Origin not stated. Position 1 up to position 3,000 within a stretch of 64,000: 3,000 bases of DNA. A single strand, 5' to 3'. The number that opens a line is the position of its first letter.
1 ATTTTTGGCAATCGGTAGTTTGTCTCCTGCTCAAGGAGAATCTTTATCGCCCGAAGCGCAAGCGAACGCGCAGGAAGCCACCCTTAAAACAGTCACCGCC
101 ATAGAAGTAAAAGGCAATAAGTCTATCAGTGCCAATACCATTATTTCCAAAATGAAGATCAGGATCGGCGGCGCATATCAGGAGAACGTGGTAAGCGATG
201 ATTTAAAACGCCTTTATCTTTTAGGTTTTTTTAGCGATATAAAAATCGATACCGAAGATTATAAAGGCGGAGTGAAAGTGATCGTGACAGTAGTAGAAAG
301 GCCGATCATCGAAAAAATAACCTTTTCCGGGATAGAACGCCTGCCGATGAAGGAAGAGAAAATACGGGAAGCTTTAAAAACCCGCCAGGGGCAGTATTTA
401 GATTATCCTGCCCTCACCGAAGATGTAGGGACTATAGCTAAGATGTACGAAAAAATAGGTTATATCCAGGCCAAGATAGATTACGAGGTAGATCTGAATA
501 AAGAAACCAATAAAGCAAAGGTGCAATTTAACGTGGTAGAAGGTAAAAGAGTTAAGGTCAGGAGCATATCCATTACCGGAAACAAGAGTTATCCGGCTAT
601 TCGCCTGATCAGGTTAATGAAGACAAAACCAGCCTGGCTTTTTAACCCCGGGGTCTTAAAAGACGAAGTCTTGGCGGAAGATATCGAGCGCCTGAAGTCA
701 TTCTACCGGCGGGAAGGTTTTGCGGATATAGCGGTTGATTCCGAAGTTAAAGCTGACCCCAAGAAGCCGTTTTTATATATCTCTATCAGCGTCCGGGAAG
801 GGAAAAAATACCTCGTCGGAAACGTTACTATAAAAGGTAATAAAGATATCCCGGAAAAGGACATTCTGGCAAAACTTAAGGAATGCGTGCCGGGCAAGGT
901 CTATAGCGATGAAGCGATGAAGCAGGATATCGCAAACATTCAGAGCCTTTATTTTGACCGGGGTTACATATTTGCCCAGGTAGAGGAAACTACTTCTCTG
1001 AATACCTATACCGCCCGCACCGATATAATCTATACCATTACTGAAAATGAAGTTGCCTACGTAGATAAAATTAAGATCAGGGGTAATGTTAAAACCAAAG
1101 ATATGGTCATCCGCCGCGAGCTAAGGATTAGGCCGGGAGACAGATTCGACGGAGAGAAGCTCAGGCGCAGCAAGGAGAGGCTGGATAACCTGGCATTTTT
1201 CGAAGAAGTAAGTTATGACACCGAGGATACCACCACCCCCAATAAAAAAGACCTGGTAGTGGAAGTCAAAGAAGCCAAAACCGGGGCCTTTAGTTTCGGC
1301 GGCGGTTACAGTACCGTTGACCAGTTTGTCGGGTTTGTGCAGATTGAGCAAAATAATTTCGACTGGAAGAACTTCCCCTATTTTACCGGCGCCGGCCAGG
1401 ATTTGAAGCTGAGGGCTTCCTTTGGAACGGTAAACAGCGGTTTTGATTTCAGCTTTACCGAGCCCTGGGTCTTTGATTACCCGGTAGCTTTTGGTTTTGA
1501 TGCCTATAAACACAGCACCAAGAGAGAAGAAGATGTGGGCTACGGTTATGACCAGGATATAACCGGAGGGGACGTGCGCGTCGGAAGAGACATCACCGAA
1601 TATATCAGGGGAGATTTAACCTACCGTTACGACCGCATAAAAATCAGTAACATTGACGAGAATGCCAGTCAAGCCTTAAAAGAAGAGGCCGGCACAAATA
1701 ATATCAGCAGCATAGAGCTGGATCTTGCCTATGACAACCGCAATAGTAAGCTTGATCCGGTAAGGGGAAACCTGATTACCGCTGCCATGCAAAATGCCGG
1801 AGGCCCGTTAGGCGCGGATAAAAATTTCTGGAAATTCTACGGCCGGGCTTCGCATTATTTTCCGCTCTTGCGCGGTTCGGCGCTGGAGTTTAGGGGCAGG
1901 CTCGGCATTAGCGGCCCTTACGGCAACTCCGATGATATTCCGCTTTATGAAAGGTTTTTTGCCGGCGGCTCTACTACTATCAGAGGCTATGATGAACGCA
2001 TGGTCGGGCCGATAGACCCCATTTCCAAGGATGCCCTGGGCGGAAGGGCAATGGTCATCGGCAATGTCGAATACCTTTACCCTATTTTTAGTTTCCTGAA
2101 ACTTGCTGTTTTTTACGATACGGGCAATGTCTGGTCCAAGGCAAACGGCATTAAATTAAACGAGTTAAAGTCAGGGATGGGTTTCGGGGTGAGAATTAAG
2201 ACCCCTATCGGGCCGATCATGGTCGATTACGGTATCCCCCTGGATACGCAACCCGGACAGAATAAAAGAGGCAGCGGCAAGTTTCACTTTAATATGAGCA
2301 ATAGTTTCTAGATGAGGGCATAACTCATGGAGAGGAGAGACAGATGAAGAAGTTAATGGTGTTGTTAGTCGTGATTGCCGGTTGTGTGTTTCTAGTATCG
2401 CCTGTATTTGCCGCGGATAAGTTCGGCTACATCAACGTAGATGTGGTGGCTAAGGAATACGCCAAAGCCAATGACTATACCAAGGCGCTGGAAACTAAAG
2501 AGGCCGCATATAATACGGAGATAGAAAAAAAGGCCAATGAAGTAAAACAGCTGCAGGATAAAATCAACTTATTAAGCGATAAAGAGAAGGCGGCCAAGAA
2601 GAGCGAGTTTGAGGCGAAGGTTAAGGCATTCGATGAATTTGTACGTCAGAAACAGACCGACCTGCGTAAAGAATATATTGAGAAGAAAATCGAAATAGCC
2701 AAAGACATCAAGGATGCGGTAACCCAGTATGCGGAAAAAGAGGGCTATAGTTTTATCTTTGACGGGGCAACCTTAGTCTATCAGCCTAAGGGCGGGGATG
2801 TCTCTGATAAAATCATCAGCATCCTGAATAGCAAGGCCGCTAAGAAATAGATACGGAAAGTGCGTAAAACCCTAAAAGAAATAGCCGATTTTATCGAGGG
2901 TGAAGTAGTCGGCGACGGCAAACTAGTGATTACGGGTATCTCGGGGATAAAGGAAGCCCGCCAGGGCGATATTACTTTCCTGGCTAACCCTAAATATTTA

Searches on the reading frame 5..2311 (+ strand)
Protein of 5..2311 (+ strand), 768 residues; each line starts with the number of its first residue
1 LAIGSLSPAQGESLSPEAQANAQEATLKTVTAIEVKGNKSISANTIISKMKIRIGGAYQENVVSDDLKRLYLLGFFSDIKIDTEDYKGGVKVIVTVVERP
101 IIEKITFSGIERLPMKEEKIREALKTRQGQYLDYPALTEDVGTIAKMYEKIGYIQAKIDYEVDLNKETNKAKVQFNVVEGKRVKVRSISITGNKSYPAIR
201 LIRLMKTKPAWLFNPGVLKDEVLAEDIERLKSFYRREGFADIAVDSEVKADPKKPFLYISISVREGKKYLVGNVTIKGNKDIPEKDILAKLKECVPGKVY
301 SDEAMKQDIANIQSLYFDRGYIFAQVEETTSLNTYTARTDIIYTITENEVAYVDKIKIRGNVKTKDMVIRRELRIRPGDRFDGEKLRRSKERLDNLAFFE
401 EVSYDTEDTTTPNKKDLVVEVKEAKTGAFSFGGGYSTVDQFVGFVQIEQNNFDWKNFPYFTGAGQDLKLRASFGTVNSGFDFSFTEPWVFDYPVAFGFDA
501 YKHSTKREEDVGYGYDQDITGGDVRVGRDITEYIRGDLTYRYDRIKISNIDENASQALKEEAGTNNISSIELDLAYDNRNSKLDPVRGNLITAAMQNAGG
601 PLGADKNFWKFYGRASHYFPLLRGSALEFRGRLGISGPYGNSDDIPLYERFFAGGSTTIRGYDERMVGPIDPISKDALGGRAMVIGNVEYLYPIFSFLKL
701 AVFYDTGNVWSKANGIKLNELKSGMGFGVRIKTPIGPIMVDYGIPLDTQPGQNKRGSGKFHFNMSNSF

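Call 57: search_protein_families(library=pfam, proteins=[window:5-2311:+])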
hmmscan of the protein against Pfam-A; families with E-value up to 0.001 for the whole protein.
window:5-2311:+ (768 aa): 5 families
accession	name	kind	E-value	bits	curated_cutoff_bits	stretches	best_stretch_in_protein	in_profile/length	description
PF01103.29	Omp85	-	9.5e-72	242.7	24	1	460-768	2-325/325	Omp85 superfamily domain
PF07244.20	POTRA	-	5.9e-65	216.4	21.3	5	352-423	2-78/79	Surface antigen variable number repeat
PF08478.15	POTRA_1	-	1.4e-09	38.5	23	0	30-56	3-29/69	POTRA domain, FtsQ-type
PF25282.1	POTRA1_3_Toc75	-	4.1e-07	30.5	27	0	45-96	43-95/99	Toc75-like, POTRA domain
PF08479.16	POTRA_2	-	8.2e-07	29.2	24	0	273-326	5-57/76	POTRA domain, ShlB-type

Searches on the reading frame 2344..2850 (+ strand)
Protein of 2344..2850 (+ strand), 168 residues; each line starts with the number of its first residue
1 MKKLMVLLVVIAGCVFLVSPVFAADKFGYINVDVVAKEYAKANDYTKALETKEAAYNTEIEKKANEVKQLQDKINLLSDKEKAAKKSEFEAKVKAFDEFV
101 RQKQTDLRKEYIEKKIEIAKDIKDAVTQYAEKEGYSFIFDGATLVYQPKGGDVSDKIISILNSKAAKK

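Call 56: search_protein_families(library=pfam, proteins=[window:2344-2850:+])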
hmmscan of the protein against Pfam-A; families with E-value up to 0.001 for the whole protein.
window:2344-2850:+ (168 aa): 1 family
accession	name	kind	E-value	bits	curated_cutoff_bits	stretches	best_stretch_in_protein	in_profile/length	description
PF03938.19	OmpH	-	1.2e-23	84.3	32.4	1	26-160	1-140/141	Outer membrane protein (OmpH-like)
